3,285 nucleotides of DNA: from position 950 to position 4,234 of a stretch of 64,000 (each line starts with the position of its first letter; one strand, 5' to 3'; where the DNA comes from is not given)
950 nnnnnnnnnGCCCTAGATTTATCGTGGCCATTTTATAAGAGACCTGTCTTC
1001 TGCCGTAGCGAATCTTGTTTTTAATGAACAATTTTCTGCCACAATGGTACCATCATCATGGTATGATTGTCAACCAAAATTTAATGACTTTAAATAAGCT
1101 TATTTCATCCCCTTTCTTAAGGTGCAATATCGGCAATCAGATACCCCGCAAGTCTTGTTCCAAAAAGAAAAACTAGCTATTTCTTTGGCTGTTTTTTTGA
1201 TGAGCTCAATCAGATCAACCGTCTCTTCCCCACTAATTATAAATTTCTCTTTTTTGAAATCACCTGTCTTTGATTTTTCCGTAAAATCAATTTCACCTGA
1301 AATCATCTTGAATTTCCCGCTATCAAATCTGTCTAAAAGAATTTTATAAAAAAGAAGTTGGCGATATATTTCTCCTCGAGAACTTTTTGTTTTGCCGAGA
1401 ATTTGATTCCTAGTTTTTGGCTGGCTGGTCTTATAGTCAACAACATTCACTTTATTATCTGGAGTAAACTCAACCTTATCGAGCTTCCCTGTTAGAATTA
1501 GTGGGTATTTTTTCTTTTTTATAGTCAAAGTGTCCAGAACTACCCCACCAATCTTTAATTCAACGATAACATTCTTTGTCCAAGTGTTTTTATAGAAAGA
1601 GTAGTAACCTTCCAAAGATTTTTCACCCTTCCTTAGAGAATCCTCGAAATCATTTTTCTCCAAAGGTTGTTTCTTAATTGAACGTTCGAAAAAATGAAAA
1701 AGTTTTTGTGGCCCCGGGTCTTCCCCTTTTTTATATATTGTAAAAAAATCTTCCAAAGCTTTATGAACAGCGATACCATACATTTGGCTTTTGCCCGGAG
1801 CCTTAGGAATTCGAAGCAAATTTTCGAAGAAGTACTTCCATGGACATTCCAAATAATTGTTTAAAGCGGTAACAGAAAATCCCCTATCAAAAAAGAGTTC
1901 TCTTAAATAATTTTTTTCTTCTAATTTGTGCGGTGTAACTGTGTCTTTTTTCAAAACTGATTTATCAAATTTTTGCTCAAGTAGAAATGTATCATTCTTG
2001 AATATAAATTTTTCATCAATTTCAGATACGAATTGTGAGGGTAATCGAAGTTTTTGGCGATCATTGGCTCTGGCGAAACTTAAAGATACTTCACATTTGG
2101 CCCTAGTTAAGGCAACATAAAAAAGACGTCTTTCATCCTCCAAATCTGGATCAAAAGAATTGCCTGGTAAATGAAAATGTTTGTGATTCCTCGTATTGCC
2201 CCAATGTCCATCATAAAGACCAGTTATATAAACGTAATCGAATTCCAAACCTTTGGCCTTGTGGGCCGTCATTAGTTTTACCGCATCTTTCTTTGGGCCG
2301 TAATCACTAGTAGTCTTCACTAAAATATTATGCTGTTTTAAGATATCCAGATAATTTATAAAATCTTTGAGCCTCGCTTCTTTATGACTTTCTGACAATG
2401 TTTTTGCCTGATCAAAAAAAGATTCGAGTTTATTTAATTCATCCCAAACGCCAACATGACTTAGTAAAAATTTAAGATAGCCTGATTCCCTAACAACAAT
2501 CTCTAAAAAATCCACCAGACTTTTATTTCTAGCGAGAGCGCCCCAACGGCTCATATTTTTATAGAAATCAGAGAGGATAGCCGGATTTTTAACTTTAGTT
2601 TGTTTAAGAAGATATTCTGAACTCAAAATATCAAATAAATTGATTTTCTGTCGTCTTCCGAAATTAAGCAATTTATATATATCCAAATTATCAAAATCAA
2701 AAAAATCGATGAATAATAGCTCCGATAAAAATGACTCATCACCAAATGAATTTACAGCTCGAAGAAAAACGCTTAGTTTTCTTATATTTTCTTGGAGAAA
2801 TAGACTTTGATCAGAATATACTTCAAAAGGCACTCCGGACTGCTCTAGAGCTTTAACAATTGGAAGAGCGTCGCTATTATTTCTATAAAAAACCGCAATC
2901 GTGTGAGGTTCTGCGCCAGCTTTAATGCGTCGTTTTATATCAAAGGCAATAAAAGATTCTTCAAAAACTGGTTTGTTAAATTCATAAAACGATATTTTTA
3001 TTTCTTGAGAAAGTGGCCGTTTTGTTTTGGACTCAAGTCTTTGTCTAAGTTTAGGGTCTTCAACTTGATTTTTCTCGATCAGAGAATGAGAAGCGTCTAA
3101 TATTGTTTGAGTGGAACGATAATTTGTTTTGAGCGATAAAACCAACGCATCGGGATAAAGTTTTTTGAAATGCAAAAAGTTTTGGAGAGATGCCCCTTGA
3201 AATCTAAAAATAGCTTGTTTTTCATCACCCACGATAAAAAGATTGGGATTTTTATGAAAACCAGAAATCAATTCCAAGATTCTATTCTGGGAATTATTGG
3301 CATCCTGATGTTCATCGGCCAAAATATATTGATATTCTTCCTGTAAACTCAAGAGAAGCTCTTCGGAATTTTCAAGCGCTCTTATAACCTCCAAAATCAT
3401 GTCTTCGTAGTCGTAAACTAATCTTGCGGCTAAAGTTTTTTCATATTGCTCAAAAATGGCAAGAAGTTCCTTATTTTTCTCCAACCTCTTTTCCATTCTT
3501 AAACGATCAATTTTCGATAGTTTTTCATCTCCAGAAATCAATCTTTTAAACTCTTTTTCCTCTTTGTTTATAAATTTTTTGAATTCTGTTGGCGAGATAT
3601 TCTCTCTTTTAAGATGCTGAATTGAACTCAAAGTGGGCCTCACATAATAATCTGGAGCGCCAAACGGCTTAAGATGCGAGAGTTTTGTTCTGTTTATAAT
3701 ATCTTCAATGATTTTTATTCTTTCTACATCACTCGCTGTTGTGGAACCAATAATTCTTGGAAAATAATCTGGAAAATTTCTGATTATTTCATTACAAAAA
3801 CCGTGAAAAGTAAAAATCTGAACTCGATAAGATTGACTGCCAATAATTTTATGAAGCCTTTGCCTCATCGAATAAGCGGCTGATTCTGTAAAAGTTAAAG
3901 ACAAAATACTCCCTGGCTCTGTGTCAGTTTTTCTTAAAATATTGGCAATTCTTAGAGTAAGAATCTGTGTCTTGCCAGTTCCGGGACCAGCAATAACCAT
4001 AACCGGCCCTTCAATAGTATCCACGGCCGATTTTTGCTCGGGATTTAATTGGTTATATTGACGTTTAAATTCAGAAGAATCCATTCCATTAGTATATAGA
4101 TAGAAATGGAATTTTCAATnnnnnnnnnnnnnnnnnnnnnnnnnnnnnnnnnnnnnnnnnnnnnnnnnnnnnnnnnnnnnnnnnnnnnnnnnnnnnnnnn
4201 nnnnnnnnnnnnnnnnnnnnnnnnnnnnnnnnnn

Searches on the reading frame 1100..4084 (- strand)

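Call 67: search_protein_families(library=pfam, proteins=[window:1100-4084:-], max_evalue=0.0001)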
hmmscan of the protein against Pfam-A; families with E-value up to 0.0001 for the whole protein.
window:1100-4084:- (994 aa): 5 families
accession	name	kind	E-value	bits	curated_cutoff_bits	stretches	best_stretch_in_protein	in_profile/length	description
PF00580.27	UvrD-helicase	-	2e-62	211.8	23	1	13-310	1-270/271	UvrD/REP helicase N-terminal domain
PF13361.12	UvrD_C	-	6.3e-42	144.7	25.6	1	317-671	2-348/350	UvrD-like helicase C-terminal domain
PF12705.13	PDDEXK_1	-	4e-22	79.8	22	1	736-990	2-243/247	PD-(D/E)XK nuclease superfamily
PF13245.12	AAA_19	-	7.2e-16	59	25.1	1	17-295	1-133/134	AAA domain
PF13538.12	UvrD_C_2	-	3.6e-09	36.8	27.4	0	604-630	4-31/52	UvrD-like helicase C-terminal domain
